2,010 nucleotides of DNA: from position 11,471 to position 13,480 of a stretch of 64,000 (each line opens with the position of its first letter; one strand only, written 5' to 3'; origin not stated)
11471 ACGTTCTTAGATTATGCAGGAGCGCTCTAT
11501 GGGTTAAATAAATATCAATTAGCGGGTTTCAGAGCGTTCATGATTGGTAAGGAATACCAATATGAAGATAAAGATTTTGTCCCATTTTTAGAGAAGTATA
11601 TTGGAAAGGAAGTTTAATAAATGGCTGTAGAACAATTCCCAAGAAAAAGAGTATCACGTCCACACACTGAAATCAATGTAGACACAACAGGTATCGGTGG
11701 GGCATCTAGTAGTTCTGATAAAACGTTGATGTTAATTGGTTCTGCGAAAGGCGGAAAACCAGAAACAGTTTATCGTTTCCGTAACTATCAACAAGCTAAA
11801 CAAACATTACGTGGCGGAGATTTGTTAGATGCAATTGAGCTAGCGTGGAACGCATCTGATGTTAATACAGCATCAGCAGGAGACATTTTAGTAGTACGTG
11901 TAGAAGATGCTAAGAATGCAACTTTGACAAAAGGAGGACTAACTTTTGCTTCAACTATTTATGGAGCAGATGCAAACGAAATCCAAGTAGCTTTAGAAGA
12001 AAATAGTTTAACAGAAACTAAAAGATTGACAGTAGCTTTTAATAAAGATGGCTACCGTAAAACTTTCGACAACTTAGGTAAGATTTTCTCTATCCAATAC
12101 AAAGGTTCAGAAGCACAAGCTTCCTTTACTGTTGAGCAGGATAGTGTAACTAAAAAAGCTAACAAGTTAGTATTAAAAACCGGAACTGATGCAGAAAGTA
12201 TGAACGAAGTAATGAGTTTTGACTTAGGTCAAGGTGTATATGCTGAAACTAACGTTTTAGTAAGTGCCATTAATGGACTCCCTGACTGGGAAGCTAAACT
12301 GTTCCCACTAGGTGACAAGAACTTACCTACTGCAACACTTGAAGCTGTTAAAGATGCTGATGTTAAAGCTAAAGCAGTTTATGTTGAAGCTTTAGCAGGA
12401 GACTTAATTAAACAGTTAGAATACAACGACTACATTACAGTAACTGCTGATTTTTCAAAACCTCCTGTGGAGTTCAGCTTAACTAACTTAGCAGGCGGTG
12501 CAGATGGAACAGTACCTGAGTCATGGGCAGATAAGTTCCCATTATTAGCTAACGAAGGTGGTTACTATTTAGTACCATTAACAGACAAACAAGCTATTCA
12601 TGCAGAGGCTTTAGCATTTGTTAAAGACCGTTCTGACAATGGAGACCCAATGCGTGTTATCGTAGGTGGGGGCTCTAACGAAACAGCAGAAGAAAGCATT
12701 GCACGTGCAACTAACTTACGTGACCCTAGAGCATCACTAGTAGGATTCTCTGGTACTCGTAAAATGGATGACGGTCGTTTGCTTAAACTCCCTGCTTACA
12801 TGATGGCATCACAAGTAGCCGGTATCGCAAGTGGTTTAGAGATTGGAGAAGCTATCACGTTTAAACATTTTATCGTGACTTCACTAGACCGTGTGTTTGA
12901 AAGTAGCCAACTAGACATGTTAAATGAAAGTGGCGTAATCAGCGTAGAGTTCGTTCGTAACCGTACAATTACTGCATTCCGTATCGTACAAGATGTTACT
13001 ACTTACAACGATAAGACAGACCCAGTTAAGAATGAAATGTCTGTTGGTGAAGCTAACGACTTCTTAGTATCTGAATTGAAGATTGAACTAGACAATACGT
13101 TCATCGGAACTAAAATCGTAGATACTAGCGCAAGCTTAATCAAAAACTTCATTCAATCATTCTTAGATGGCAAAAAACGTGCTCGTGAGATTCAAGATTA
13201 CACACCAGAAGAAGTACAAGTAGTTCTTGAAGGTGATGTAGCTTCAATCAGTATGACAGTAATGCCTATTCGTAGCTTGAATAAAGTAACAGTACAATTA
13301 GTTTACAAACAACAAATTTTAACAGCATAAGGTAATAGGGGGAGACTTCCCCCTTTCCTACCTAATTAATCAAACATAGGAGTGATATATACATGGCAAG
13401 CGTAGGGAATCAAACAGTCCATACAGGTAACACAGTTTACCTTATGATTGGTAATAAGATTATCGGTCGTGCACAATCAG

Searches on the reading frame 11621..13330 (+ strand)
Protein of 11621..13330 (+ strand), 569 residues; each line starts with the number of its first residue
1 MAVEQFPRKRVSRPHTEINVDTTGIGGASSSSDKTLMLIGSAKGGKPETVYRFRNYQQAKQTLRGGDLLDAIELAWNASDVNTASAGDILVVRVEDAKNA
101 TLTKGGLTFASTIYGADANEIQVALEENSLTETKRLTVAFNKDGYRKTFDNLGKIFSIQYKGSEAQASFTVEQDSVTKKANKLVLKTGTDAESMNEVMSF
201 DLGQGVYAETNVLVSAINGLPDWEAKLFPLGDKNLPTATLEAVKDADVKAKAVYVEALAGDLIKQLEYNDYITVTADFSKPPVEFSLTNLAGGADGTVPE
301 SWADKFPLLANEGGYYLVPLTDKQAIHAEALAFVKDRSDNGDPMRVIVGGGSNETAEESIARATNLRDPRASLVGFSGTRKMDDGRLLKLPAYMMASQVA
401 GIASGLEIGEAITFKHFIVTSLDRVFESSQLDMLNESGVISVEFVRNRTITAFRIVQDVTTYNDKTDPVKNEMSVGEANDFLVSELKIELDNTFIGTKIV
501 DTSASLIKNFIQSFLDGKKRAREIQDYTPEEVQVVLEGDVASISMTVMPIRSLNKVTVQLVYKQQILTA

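Call 13: search_protein_families(library=phrogs, proteins=[window:11621-13330:+], max_evalue=0.00001)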
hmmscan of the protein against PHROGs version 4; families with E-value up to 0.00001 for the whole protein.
window:11621-13330:+ (569 aa): 1 family
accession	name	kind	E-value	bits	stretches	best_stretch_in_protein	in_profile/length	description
phrog_279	-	tail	4.4e-135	452.2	1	3-569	3-489/489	tail sheath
